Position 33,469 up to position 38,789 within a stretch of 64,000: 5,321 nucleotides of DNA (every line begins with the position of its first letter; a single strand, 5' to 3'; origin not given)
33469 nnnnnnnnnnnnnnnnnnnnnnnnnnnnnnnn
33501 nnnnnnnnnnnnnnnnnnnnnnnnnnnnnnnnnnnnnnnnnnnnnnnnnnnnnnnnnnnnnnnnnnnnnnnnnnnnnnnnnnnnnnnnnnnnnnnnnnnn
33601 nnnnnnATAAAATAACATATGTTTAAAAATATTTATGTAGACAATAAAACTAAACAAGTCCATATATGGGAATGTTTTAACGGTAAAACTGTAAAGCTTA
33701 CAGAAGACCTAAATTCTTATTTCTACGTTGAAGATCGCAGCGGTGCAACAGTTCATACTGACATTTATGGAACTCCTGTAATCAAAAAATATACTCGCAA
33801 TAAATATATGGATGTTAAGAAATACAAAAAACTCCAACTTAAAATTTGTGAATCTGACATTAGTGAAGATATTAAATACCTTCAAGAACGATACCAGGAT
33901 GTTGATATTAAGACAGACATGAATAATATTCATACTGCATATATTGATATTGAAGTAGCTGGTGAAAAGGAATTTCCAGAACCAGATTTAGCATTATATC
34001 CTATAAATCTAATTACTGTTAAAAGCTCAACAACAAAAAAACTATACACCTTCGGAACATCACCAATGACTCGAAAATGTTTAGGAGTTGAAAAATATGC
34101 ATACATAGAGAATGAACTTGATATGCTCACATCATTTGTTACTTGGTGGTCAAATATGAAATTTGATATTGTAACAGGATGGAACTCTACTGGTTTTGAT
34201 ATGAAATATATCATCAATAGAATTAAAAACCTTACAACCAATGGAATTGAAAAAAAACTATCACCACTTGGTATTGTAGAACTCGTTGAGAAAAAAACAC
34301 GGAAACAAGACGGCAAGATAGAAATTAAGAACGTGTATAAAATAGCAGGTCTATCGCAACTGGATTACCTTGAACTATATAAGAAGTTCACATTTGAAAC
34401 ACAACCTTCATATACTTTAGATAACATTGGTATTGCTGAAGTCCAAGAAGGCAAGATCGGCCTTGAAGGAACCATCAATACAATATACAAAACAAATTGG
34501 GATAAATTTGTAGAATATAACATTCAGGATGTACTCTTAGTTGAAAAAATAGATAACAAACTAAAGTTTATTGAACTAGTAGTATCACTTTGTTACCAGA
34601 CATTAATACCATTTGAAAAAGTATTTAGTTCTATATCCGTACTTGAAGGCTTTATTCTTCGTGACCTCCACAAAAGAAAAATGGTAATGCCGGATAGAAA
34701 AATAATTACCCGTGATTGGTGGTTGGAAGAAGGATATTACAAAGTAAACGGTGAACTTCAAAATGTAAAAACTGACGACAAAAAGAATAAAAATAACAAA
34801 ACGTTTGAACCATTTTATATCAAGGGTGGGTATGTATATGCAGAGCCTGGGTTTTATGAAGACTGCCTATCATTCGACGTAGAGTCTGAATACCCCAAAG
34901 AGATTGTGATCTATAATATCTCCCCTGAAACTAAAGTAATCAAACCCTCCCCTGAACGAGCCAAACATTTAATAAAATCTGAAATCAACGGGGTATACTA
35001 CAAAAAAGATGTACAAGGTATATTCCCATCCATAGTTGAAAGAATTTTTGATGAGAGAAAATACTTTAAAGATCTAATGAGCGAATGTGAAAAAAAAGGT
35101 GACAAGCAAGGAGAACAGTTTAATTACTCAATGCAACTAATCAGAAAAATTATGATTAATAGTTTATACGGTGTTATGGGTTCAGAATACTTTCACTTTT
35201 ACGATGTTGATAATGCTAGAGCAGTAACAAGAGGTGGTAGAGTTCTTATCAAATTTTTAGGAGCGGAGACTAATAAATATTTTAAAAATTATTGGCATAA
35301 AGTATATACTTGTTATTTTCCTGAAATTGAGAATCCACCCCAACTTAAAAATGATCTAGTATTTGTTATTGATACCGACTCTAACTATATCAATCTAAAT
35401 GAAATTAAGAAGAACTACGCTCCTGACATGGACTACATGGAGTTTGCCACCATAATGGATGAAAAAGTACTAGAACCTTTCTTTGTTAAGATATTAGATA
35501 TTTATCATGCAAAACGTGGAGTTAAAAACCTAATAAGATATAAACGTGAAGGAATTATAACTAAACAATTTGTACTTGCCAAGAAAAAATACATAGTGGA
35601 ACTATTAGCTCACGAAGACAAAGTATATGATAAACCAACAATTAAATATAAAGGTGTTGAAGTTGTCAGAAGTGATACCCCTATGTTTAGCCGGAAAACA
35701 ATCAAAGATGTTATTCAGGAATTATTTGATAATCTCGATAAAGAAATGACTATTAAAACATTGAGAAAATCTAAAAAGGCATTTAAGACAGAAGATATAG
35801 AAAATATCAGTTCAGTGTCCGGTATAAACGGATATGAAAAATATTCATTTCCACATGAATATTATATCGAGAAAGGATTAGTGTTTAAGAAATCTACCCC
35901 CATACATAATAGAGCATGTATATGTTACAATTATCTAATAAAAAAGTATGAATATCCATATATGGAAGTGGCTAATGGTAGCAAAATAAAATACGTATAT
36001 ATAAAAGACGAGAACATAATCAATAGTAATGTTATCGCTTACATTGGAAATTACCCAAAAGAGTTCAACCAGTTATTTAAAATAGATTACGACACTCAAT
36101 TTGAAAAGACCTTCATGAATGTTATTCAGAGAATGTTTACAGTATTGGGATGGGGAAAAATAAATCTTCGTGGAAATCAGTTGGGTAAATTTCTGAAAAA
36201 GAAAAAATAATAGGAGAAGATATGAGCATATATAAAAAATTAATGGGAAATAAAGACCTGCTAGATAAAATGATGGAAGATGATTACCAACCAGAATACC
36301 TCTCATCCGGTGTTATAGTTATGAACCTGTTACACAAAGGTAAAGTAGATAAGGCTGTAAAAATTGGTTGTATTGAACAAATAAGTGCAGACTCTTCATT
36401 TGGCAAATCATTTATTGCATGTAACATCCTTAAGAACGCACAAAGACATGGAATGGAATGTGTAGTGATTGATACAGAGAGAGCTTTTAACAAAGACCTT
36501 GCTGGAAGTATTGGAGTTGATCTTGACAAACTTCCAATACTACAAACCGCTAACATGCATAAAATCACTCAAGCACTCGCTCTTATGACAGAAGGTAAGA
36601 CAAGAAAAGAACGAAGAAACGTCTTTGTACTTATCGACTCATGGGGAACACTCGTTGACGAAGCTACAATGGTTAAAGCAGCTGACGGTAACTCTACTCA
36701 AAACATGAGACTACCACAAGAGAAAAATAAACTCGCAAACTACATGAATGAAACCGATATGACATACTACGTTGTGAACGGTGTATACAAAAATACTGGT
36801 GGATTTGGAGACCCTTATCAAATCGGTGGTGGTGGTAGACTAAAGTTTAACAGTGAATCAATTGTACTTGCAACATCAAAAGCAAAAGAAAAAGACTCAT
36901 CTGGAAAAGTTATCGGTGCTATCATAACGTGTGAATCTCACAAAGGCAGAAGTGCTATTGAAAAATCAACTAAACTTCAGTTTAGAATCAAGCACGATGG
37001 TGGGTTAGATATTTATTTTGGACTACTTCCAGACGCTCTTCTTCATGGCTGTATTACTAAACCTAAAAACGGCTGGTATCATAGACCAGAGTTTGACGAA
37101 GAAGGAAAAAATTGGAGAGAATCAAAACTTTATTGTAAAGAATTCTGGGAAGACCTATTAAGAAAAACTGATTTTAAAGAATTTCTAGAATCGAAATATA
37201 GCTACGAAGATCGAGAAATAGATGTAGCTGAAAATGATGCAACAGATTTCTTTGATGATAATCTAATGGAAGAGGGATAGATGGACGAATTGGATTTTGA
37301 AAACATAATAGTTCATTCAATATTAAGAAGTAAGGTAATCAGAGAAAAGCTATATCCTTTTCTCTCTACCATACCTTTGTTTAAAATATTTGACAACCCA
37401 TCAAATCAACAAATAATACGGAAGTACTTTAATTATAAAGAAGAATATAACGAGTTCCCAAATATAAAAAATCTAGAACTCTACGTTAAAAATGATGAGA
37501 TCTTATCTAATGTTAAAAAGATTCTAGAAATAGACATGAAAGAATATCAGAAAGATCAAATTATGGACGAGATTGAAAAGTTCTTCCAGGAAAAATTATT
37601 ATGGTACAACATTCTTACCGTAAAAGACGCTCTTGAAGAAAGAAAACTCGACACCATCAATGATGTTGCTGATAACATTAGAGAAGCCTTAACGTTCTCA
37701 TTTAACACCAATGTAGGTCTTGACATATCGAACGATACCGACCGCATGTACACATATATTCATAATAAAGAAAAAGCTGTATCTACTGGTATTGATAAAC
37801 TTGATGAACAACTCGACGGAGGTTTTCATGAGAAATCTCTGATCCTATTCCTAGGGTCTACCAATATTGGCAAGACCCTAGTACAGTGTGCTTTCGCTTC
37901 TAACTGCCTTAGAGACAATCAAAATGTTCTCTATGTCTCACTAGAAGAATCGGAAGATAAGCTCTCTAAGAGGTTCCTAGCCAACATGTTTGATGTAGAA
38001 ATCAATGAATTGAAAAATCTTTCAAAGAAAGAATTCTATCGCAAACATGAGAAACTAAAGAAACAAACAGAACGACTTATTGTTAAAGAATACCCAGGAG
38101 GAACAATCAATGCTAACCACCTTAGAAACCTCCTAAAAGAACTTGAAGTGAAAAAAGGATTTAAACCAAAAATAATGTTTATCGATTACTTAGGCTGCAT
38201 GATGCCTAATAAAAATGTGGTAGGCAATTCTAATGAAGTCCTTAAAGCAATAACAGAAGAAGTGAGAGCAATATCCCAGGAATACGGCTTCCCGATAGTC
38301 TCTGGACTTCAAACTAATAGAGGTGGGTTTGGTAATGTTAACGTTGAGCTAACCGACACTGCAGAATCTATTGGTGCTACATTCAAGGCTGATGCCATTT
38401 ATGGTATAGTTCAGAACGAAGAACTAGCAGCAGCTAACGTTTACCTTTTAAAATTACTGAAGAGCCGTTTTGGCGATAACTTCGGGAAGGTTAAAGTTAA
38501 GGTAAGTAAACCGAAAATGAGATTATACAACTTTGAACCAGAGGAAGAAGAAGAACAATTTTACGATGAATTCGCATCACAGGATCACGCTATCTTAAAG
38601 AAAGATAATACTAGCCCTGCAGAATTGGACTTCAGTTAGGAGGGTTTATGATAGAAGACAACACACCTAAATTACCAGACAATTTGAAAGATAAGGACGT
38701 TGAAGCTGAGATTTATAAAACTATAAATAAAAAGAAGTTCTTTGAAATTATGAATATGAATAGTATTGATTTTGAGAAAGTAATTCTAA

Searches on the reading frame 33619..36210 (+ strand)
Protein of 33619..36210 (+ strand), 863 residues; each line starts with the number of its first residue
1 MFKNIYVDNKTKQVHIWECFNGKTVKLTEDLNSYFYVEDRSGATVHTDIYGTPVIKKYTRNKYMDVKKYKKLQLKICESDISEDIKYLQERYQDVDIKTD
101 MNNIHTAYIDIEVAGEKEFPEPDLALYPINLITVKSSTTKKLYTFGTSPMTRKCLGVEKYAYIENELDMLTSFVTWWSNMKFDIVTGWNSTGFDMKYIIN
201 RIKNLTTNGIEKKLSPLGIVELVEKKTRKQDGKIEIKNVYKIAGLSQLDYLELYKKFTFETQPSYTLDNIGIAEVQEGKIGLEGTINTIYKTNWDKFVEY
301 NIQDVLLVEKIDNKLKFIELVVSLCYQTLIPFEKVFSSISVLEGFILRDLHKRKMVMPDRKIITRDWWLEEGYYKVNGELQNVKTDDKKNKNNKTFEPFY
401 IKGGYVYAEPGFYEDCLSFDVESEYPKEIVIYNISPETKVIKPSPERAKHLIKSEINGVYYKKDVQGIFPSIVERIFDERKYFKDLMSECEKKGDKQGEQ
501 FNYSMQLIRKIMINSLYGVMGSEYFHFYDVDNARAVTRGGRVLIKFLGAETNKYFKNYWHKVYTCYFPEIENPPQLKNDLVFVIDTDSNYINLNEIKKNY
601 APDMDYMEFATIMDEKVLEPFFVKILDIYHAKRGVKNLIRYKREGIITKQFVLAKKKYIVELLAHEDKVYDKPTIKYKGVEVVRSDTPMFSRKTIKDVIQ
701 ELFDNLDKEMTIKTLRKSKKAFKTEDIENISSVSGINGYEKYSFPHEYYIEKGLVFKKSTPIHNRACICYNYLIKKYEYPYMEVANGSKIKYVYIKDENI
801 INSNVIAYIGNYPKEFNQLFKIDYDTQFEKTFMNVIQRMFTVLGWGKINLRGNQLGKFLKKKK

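Call 3: search_protein_families(library=pfam, proteins=[window:33619-36210:+], max_evalue=0.01)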
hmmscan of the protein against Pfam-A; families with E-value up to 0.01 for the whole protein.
window:33619-36210:+ (863 aa): 3 families
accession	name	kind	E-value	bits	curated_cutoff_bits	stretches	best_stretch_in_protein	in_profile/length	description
PF00136.26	DNA_pol_B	-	2.1e-29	103.1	23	1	342-841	15-451/453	DNA polymerase family B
PF03104.25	DNA_pol_B_exo1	-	2e-18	67.1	23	1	63-270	25-242/242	DNA polymerase family B, exonuclease domain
PF20286.3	divDNApol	-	6.6e-08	31.7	25.7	1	472-529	108-165/705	Divergent Family B DNA polymerase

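Call 4: search_protein_families(library=phrogs, proteins=[window:33619-36210:+], max_evalue=0.001)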
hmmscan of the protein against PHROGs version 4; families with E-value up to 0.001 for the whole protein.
window:33619-36210:+ (863 aa): 7 families
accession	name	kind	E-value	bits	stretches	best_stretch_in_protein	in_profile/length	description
phrog_262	-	DNA, RNA and nucleotide metabolism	8e-178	594.2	1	6-861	12-853/856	DNA polymerase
phrog_2062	-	DNA, RNA and nucleotide metabolism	5.5e-96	323.1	1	5-492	6-487/502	DNA polymerase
phrog_1918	-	DNA, RNA and nucleotide metabolism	2.2e-69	235.4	1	496-846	29-369/382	DNA polymerase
phrog_2927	-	DNA, RNA and nucleotide metabolism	6.4e-16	58.9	1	449-546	93-191/710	DNA polymerase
phrog_3011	-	DNA, RNA and nucleotide metabolism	1.8e-15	57.7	1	55-442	125-518/576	DNA polymerase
phrog_27191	-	DNA, RNA and nucleotide metabolism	8.9e-13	49.4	1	485-562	27-99/230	DNA polymerase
phrog_403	-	DNA, RNA and nucleotide metabolism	0.00014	21.9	1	163-311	124-242/321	DNA polymerase exonuclease subunit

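Call 90: search_dna_similar(query=window:33619-36210:+, collection=phages, mode=protein, max_rows=12)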
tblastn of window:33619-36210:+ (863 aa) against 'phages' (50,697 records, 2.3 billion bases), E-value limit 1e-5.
Records with a match: 2673; places in all: 2814; records where one place covers at least 80% of the query: 2078.
Best place of each record, by identity: <60% 2673.
By first word of the organism name: Escherichia 675; Synechococcus 377; Klebsiella 334; Salmonella 199; Vibrio 136; Aeromonas 92; Shigella 89; Acinetobacter 71; Cyanophage 61; Enterobacter 59; and 67 more.
By host as written in the record: - 468; Escherichia coli 281; Klebsiella pneumoniae 115; Synechococcus 107; Synechococcus sp. 38; Aeromonas salmonicida 38; Escherichia coli O157:H7 38; Salmonella enterica 30; and 587 more.
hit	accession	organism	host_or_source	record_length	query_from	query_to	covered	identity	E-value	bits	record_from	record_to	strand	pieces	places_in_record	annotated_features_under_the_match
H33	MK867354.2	Synechococcus phage S-SCSM1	Synechococcus sp. WH 7803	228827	21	846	96%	30.7%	3e-103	358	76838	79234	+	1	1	DNA polymerase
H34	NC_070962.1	Synechococcus phage S-SCSM1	Synechococcus sp. WH 7803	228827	21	846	96%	30.7%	3e-103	358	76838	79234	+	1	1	DNA polymerase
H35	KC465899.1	Pelagibacter phage HTVC008M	Candidatus Pelagibacter ubique HTCC1062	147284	51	845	92%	31.8%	3e-98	343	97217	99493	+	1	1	DNA polymerase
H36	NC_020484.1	Pelagibacter phage HTVC008M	Candidatus Pelagibacter ubique HTCC1062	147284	51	845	92%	31.8%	3e-98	343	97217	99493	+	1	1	DNA polymerase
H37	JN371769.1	Synechococcus phage metaG-MbCM1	-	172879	21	845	96%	30.4%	4e-99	345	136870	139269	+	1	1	gp43 DNA polymerase (x4)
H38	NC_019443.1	Synechococcus phage metaG-MbCM1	-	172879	21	845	96%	30.4%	4e-99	345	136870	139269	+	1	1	DNA polymerase (x3) | gp43 DNA polymerase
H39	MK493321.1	Cyanophage S-RIM4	Synechococcus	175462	96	845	87%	33.2%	2e-106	367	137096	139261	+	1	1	DNA polymerase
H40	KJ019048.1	Synechococcus phage ACG-2014d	-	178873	94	845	87%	32.9%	2e-102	355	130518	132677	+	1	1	DNA polymerase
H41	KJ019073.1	Synechococcus phage ACG-2014d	-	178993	94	845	87%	32.9%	2e-102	355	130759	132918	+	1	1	DNA polymerase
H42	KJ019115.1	Synechococcus phage ACG-2014d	-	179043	94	845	87%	32.9%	2e-102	355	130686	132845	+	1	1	DNA polymerase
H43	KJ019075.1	Synechococcus phage ACG-2014d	-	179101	94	845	87%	32.9%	2e-102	355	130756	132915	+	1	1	DNA polymerase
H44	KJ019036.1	Synechococcus phage ACG-2014d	-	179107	94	845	87%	32.9%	2e-102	355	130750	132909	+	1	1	DNA polymerase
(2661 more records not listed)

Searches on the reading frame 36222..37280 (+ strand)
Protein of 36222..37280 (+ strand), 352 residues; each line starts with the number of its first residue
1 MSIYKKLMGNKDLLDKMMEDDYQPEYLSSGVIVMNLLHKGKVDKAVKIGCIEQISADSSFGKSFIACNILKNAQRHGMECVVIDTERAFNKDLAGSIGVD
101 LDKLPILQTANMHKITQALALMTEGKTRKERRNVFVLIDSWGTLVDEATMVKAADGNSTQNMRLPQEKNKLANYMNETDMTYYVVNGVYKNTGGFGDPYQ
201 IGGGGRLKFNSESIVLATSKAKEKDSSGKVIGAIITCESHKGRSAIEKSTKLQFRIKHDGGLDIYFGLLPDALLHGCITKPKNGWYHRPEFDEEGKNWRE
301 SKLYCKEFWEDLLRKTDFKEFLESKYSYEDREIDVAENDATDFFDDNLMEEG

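Call 9: search_protein_families(library=phrogs, proteins=[window:36222-37280:+], max_evalue=0.001)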
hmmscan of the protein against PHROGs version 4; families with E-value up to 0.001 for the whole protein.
window:36222-37280:+ (352 aa): 4 families
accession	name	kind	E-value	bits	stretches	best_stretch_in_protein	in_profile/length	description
phrog_97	-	other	3.2e-36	126.6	1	4-323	27-333/506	UvsX-like recombinase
phrog_18112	-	other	4.4e-16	60.1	1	214-330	44-165/207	recombinase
phrog_8337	-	DNA, RNA and nucleotide metabolism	9.1e-16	59.1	1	48-225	67-248/273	DNA repair protein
phrog_31060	-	unknown function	2.3e-05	25.9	1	228-323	10-107/134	-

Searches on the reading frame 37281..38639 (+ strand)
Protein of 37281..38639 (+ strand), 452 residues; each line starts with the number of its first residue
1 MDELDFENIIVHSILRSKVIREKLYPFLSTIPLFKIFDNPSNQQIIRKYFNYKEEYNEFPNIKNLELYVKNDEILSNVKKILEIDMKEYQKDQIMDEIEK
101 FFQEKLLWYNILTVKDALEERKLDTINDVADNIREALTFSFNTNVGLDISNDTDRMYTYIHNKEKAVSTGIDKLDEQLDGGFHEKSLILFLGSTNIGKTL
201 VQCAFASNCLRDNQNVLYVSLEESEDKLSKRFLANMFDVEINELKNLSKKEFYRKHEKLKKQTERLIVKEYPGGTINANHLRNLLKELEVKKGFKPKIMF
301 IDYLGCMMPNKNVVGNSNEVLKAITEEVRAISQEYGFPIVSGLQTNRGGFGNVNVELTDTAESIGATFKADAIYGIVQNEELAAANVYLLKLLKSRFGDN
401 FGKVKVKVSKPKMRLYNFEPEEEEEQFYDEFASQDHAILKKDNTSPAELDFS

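Call 9: search_protein_families(library=phrogs, proteins=[window:37281-38639:+], max_evalue=0.001)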
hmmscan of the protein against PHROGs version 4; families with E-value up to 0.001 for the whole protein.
window:37281-38639:+ (452 aa): 5 families
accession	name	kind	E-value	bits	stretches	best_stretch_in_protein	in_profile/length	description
phrog_19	-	DNA, RNA and nucleotide metabolism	1.1e-70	240.2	1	3-430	160-593/621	DnaB-like replicative helicase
phrog_239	-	DNA, RNA and nucleotide metabolism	1.3e-25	91.5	1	145-436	321-618/801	DNA primase/helicase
phrog_243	-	DNA, RNA and nucleotide metabolism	1.2e-15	58.3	1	169-419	20-269/273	DnaB-like replicative helicase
phrog_97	-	other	4e-07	30.6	1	158-314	41-183/506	UvsX-like recombinase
phrog_8337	-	DNA, RNA and nucleotide metabolism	0.00028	21.4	1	161-276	44-144/273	DNA repair protein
